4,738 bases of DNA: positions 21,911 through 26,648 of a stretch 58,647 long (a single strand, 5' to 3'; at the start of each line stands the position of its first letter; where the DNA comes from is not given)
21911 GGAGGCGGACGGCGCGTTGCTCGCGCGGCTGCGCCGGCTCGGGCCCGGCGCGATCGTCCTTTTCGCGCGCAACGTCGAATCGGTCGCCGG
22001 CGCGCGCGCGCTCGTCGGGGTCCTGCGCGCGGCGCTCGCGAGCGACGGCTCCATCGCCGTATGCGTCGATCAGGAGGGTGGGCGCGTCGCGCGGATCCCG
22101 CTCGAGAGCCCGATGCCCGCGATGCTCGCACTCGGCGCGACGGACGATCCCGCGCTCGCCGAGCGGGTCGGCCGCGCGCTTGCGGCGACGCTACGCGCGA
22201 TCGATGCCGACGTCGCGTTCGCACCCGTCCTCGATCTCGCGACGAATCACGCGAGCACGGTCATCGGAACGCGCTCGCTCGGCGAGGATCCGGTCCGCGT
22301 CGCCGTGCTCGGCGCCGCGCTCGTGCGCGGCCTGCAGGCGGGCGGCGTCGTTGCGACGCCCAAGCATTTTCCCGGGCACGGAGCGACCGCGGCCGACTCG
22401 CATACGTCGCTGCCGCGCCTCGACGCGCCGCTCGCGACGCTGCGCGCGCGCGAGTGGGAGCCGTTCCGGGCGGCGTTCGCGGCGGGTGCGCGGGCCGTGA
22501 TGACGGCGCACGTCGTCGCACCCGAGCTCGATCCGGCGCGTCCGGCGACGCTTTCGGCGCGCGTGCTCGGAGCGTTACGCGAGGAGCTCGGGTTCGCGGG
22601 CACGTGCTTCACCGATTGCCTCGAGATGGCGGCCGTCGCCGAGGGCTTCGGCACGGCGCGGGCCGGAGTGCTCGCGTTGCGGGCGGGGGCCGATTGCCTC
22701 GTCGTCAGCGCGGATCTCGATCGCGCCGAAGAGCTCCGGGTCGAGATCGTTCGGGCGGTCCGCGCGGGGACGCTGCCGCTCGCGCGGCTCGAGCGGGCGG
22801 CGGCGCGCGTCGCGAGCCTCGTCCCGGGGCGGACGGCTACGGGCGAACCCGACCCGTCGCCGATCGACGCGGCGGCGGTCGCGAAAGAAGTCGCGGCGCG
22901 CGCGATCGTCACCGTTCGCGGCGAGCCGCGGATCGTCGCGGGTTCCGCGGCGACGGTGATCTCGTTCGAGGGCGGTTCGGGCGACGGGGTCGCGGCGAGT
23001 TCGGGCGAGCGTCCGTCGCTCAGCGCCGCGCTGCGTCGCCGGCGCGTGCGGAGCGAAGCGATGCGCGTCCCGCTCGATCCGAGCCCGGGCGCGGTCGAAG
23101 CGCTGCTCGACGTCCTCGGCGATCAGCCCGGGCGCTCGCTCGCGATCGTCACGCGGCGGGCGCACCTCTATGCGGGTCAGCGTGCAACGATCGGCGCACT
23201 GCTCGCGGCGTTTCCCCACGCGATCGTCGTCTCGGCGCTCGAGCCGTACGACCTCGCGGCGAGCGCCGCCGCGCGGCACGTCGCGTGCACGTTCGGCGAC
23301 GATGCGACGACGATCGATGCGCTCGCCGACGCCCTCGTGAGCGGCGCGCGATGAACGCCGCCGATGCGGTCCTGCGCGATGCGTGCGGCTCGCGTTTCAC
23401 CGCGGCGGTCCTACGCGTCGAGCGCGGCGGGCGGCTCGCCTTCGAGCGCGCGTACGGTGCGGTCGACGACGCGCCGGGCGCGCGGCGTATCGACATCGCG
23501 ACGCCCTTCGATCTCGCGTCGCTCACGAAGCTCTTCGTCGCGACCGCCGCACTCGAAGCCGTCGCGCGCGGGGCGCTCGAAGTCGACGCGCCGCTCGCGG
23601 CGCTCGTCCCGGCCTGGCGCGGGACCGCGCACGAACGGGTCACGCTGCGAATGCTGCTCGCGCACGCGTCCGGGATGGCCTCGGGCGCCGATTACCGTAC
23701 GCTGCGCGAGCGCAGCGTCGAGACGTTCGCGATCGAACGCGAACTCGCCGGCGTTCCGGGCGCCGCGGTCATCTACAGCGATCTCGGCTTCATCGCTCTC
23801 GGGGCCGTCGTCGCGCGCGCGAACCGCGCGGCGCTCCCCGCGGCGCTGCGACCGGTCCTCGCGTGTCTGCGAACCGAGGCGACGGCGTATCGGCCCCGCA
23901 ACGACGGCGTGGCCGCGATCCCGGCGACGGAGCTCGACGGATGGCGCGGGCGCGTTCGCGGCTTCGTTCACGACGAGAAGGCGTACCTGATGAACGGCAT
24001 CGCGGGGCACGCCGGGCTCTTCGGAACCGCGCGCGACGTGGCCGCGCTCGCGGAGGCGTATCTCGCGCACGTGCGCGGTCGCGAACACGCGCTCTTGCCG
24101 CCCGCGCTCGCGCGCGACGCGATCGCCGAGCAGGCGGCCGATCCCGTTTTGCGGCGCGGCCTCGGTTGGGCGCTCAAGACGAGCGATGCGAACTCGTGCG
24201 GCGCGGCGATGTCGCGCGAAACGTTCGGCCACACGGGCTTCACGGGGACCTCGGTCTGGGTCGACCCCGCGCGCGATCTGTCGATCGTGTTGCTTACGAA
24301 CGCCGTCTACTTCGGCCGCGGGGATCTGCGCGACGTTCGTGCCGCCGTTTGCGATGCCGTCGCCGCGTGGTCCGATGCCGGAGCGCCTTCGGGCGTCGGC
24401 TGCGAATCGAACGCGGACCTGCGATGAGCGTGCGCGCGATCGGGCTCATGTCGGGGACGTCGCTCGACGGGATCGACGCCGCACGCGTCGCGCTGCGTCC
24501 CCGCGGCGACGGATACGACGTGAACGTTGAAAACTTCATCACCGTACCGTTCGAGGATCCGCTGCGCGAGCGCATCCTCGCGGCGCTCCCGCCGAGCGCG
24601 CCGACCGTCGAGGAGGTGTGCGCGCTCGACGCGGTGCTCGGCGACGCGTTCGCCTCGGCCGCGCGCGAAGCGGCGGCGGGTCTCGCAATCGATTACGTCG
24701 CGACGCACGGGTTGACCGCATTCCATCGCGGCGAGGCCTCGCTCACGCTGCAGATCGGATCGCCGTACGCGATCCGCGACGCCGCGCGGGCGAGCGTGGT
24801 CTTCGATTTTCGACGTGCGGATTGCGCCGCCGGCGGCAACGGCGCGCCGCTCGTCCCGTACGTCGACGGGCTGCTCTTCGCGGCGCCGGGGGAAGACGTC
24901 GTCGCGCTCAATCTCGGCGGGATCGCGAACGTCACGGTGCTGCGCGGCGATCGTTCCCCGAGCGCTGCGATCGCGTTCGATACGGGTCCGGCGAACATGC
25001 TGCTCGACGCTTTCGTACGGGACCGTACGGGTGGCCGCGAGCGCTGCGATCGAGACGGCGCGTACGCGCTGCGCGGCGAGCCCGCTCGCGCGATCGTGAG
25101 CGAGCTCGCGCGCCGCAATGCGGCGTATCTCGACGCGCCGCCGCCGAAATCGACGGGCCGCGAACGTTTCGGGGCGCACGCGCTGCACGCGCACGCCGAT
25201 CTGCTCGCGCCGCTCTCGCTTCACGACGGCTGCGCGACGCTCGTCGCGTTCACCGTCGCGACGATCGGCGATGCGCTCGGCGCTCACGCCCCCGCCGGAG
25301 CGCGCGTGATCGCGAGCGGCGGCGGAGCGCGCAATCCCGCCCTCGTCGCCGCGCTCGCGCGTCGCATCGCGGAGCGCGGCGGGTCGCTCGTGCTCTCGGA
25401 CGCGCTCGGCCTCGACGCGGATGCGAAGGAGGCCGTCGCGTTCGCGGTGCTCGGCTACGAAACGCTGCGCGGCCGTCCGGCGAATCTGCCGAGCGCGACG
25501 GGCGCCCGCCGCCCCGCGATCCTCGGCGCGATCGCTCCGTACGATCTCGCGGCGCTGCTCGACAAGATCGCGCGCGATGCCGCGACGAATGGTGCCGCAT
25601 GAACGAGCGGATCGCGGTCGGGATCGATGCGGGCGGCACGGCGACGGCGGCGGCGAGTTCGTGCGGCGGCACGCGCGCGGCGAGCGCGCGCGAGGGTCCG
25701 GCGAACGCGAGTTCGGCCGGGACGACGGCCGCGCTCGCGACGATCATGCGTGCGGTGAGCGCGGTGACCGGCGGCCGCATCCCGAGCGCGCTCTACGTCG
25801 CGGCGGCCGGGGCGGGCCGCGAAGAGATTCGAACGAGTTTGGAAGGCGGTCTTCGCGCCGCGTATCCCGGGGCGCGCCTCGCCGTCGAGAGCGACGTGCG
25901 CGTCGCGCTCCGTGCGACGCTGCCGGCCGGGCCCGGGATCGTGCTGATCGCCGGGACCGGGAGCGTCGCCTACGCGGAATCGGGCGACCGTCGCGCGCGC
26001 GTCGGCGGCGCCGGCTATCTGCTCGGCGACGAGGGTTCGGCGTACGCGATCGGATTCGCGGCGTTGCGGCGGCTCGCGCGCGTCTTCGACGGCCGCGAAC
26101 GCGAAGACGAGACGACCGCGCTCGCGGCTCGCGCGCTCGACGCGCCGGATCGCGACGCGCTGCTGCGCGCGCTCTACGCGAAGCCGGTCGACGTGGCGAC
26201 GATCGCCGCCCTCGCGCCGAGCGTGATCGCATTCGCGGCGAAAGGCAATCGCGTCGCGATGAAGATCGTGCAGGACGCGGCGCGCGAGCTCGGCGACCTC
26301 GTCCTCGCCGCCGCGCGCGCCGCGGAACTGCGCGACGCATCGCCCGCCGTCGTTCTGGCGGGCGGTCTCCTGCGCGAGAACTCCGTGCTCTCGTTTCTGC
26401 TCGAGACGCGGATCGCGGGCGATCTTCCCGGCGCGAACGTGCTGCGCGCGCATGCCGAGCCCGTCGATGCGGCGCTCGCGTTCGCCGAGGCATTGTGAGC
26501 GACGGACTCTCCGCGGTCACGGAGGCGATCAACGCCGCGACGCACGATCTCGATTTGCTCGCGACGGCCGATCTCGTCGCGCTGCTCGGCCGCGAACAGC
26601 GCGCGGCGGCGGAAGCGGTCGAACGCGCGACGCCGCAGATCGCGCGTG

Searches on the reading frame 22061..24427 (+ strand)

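Call 54: search_protein_families(library=pfam, proteins=[window:22061-24427:+], max_evalue=0.00001)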
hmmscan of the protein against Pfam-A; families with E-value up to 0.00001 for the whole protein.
window:22061-24427:+ (788 aa): 1 family
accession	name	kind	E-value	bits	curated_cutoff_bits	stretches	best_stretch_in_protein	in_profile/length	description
PF00144.29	Beta-lactamase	-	1e-41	143.7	27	1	446-758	14-320/329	Beta-lactamase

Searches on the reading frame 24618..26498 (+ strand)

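Call 54: search_protein_families(library=pfam, proteins=[window:24618-26498:+], max_evalue=0.00001)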
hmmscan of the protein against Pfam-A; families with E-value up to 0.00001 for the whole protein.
window:24618-26498:+ (626 aa): 1 family
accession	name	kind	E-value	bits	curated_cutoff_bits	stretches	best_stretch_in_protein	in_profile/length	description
PF01869.26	BcrAD_BadFG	-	1e-27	97.8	31.5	1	334-601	1-250/271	BadF/BadG/BcrA/BcrD ATPase family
